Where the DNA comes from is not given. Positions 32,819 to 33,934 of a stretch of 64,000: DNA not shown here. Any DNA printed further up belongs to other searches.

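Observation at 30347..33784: Translationally coupled HprK-like kinase / PqqD / radical SAM-SPASM / nucleotidyltransferase operon: RiPP-style system without lasso cyclase, protease or annotated precursor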

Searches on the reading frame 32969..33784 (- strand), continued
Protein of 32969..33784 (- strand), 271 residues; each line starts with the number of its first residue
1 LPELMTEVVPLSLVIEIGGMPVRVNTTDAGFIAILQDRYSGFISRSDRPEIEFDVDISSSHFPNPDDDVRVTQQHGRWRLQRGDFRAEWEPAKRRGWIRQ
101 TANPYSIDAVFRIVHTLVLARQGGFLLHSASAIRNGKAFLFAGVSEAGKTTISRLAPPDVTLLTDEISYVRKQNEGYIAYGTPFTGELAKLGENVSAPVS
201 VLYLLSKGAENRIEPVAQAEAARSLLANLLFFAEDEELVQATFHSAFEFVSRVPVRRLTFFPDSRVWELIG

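Call 26: search_solved_structures(query=A2, max_evalue=1, show_alignments=2)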
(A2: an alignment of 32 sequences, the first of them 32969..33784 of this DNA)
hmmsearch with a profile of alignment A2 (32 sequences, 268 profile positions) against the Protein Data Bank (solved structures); distinct sequences matched with E-value up to 1: 141 (the best 60 are shown).
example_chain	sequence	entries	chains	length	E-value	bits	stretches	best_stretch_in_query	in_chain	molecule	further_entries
6c2u_A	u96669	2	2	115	6.4e-06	29.1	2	135-170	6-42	phosphate-loop protein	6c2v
1j3b_A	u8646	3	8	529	0.0017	21.1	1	109-149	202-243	ATP-dependent phosphoenolpyruvate carboxykinase | Phosphoenolpyruvate carboxykinase [ATP]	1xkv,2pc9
1ii2_A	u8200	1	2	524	0.01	18.6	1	114-149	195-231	PHOSPHOENOLPYRUVATE CARBOXYKINASE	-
6fn1_A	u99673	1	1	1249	0.014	18.2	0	128-151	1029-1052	Human-mouse chimeric ABCB1 (ABCBHM)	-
6fn4_A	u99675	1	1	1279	0.014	18.1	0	128-151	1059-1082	Apo form of Human-mouse chimeric ABCB1 (ABCB1HM) in complex with Antigen binding fragment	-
4loa_A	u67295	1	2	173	0.024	17.3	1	132-157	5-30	De-novo design amidase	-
6i27_A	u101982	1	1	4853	0.037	16.8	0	125-151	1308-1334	Midasin,Midasin,Midasin,Midasin,Midasin,Midasin,Midasin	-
6i26_A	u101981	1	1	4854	0.037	16.8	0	125-151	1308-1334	Midasin,Midasin,Midasin,Midasin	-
6hyp_A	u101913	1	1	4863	0.037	16.8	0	125-151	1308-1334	Midasin,Midasin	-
5jcs_s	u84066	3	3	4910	0.038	16.7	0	125-151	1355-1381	Midasin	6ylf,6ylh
3b5x_A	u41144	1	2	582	0.039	16.7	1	120-151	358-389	Lipid A export ATP-binding/permease protein msbA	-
7mzv_A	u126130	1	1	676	0.04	16.7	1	15-111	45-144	Multisubstrate pseudouridine synthase 7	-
7wub_C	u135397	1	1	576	0.048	16.4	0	129-152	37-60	Transitional endoplasmic reticulum ATPase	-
3pxi_A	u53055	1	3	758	0.049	16.4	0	133-173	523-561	Negative regulator of genetic competence ClpC/MecB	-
1ygg_A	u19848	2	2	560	0.052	16.3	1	122-149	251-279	phosphoenolpyruvate carboxykinase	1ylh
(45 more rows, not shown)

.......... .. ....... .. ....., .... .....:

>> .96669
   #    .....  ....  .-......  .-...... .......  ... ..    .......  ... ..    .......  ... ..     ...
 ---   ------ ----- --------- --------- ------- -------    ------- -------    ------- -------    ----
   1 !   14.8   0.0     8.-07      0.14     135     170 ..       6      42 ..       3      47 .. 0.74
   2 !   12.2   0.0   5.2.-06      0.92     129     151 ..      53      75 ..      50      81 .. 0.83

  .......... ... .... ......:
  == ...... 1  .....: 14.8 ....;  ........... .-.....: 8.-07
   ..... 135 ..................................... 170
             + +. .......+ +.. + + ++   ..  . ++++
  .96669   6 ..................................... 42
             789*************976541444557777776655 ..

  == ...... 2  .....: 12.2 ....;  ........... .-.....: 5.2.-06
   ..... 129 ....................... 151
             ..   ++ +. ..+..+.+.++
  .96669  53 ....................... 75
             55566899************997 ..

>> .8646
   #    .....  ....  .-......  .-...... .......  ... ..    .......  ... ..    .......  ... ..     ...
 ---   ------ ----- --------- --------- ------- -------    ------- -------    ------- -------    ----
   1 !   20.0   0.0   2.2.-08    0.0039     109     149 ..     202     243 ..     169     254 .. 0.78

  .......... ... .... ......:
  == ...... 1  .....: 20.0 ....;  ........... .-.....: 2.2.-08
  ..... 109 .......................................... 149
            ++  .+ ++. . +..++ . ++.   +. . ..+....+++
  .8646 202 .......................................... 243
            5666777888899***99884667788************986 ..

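Call 30: find_related_loci(query=A3, collection=genome_contigs, flank=10000)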
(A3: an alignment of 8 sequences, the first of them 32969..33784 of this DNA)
Query A3 (271 aa) in genome_contigs; peptide patterns used: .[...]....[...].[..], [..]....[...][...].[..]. (x = any residue, [..] = any of these).
600 stretches matched a pattern (row limit reached: there are more); 303 encode a relative of the query (tblastn E <= 1e-3); the best 80 are kept; 80 distinct loci.
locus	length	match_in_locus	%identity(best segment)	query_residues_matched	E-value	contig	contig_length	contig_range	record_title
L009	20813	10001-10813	85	2-271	8e-153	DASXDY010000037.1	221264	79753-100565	MAG TPA_asm: Candidatus Sulfotelmatobacter sp. isolate SMAG_U5098 k141_2110084, whole genome shotgun sequence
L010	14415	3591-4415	79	1-271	1e-144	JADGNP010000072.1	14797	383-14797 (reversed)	MAG: Candidatus Sulfotelmatobacter sp. isolate Chersky.24_37 contig-100_984, whole genome shotgun sequence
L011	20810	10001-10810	79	1-270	2e-142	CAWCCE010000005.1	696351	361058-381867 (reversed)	MAG: uncultured Acidobacteriota bacterium isolate MFD05512.bin.1.261 genome assembly, contig: contig_29778, whole genome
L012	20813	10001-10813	77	1-271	2e-141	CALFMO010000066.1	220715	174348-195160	MAG TPA_asm: uncultured Acidobacteriaceae bacterium isolate SRR5457059_bin.63_CONCOCT_v1.1_MAG genome assembly, contig:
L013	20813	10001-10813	78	1-271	2e-141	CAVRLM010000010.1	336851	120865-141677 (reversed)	MAG: uncultured Acidobacteriaceae bacterium isolate MFD05521.bin.1.25 genome assembly, contig: contig_8198, whole genome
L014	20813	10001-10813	77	1-271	2e-141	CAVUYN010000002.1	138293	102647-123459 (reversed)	MAG: uncultured Acidobacteriota bacterium isolate MFD06085.bin.1.86 genome assembly, contig: contig_10843, whole genome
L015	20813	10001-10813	78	1-271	4e-140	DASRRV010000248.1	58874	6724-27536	MAG TPA_asm: Candidatus Sulfotelmatobacter sp. isolate SMAG_U5163 k141_2888428, whole genome shotgun sequence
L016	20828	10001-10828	75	1-271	2e-139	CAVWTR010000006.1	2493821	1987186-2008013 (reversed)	MAG: uncultured Acidobacteriota bacterium isolate MFD00964.bin.1.103 genome assembly, contig: contig_17390, whole genome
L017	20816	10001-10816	77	1-271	5e-137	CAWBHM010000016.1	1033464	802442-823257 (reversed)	MAG: uncultured Acidobacteriaceae bacterium isolate MFD06714.bin.2.161 genome assembly, contig: contig_34430, whole geno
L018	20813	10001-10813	76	1-271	1e-136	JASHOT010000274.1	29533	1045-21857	MAG: Candidatus Sulfotelmatobacter sp. isolate JOPF030 JOPF_N10C_contig_145043, whole genome shotgun sequence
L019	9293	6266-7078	74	1-271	7e-136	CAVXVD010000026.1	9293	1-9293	MAG: uncultured Acidobacteriota bacterium isolate MFD04752.bin.2.97 genome assembly, contig: contig_133333, whole genome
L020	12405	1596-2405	76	1-270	8e-136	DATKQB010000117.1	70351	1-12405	MAG TPA_asm: Verrucomicrobiia bacterium isolate SMAG_U14806 k141_141586, whole genome shotgun sequence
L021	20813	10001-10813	75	1-271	1e-135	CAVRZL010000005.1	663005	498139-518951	MAG: uncultured Acidobacteriota bacterium isolate MFD06085.bin.3.99 genome assembly, contig: contig_25188, whole genome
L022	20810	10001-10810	74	1-270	2e-135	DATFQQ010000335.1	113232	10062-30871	MAG TPA_asm: Candidatus Sulfotelmatobacter sp. isolate SMAG_U9334 k141_3958830, whole genome shotgun sequence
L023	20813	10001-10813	77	1-271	2e-133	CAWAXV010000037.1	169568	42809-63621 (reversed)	MAG: uncultured Acidobacteriaceae bacterium isolate MFD05841.bin.3.285 genome assembly, contig: contig_94616, whole geno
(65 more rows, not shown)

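Call 33: search_protein_families(library=ncbifam, proteins=[L001:5044-7293:+], max_evalue=1)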
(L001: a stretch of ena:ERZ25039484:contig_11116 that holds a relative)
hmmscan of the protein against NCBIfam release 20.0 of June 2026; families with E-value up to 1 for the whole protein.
L001:5044-7293:+ (749 aa): 0 families

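Call 34: search_protein_families(library=pfam, proteins=[L001:5044-7293:+], max_evalue=1)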
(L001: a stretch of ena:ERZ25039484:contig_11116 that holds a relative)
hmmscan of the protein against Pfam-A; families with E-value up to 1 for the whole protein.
L001:5044-7293:+ (749 aa): 1 family
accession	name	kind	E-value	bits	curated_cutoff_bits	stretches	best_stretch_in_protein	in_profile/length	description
PF13570.13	Beta-prop_ACSF4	-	9.3e-05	22.4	133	1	354-422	95-160/329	Beta-alanine-activating enzyme, beta-propeller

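Call 36: predict_structure(alignment_id=A2)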
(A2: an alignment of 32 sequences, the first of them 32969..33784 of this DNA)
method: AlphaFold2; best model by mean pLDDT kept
length: 271 residues; sequences in the alignment: 32
mean_pLDDT: 95.0   pTM: 0.90
mean pLDDT of the five models: 95.0, 94.7, 94.6, 94.3, 93.4
residues with pLDDT >= 90: 245; 70-90: 22; 50-70: 4; < 50: 0
segments of 3 or more residues with pLDDT < 50: none
pLDDT, mean of each block of 10 residues (from residue 1): 76 98 98 97 97 95 85 97 96 98 94 98 97 98 95 96 97 96 85 96 97 97 97 96 98 98 95 76
secondary structure, 60 per line:
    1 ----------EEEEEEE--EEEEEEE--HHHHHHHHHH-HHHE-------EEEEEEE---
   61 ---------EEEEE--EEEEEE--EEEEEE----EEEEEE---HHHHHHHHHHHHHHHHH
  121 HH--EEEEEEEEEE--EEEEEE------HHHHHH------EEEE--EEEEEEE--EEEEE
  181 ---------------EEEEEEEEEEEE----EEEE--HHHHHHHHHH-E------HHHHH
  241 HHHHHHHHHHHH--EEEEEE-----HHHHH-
elements in order: E11-17 E20-26 H29-38 E51-57 E70-74 E77-82 E85-90 E95-100 H104-122 E125-134 E137-142 H149-154 E161-164 E167-173 E176-180 E196-207 E212-215 H218-227 H236-252 E255-260 H266-270

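Call 40: fold_search(model_id=the predicted structure, library=pdb)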
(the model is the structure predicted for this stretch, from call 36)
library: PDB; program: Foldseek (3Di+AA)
matches with E <= 10: 491; with E <= 0.001: 58
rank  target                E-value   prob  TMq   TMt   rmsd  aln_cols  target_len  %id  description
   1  1oen                  4.6e-09  1.00  0.55  0.31   8.5       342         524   12  PHOSPHOENOLPYRUVATE CARBOXYKINASE (released 1996-11-08)
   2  6asm                  4.6e-09  1.00  0.51  0.29   8.0       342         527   12  E. coli phosphoenolpyruvate carboxykinase G209S K212C mutant bound to thiosulfate (released 2018-08-29)
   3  1yvy_A                5.2e-09  1.00  0.52  0.30   8.8       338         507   13  Crystal structure of Anaerobiospirillum succiniciproducens phosphoenolpyruvate carboxykinase (released 2005-07-26)
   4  6asi                  6.7e-09  1.00  0.50  0.29   8.0       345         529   13  E. coli phosphoenolpyruvate carboxykinase G209S mutant bound to methanesulfonate (released 2018-08-29)
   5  6asn                  7.1e-09  1.00  0.51  0.29   9.0       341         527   12  E. coli phosphoenolpyruvate carboxykinase K212I F216V mutant bound to methanesulfonate (released 2018-08-29)
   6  6com                  7.5e-09  1.00  0.50  0.29   8.5       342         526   15  2.3A crystal structure of E. coli phosphoenolpyruvate carboxykinase mutant Asp269Asn (released 2018-04-04)
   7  2pc9_C                9.0e-09  1.00  0.51  0.30   9.0       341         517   15  Crystal Structure Of ATP-Dependent Phosphoenolpyruvate Carboxykinase From Thermus thermophilus HB8 (released 2007-10-02)
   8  1ayl                  1.1e-08  1.00  0.53  0.30   7.8       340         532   13  PHOSPHOENOLPYRUVATE CARBOXYKINASE (released 1997-01-11)
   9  6at2                  1.2e-08  1.00  0.50  0.28   8.4       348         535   13  E. coli phosphoenolpyruvate carboxykinase G209N mutant bound to thiosulfate (released 2018-08-29)
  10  6at3_A                1.3e-08  1.00  0.52  0.29   8.1       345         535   12  E. coli phosphoenolpyruvate carboxykinase Y207F mutant bound to thiosulfate and oxaloacetate (released 2018-08-29)
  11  2pc9_B                1.3e-08  1.00  0.50  0.29   8.9       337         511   14  Crystal Structure Of ATP-Dependent Phosphoenolpyruvate Carboxykinase From Thermus thermophilus HB8 (released 2007-10-02)
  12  2pc9_D                1.5e-08  1.00  0.52  0.30   9.0       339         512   14  Crystal Structure Of ATP-Dependent Phosphoenolpyruvate Carboxykinase From Thermus thermophilus HB8 (released 2007-10-02)
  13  6v2m                  1.5e-08  1.00  0.49  0.28   9.5       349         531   12  Structure of Escherichia coli Asp269Asn mutant phosphoenolpyruvate carboxykinase (released 2019-12-11)
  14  6v2l                  1.8e-08  1.00  0.51  0.29   7.9       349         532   11  E. coli Phosphoenolpyruvate carboxykinase S250A (released 2019-12-11)
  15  1xkv_B                2.0e-08  1.00  0.54  0.31   8.5       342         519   15  Crystal Structure Of ATP-Dependent Phosphoenolpyruvate Carboxykinase From Thermus thermophilus HB8 (released 2005-10-11)
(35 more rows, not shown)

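Call 50: find_related_loci(query=A4, collection=metagenome_contigs, flank=8000)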
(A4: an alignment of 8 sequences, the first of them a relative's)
Query A4 (272 aa) in metagenome_contigs; peptide patterns used: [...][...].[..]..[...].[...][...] (x = any residue, [..] = any of these).
600 stretches matched a pattern (row limit reached: there are more); 594 encode a relative of the query (tblastn E <= 1e-3); the best 80 are kept; 80 distinct loci.
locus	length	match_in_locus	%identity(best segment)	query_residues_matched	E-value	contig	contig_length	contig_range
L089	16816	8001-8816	100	1-272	0e+0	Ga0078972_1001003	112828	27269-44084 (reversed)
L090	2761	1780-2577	65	5-270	6e-116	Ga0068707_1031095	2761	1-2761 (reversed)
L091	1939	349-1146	65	5-270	9e-119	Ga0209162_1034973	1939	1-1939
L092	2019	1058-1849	38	6-272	1e-53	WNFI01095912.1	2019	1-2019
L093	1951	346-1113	39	11-268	6e-54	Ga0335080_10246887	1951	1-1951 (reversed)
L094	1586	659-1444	38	8-272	3e-54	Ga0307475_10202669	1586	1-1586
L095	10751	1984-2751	38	11-268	6e-52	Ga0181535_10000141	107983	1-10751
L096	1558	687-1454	40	11-268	1e-53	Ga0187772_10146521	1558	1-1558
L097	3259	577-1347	39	11-269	8e-52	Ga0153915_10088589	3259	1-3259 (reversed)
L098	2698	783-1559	38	8-268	7e-52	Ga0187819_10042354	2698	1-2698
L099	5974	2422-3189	39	11-268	2e-51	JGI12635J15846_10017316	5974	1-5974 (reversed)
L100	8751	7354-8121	38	11-268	3e-51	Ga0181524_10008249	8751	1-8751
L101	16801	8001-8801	37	9-270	2e-51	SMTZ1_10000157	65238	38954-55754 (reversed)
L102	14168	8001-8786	37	8-272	6e-51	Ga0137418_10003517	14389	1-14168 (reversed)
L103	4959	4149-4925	37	8-268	1e-50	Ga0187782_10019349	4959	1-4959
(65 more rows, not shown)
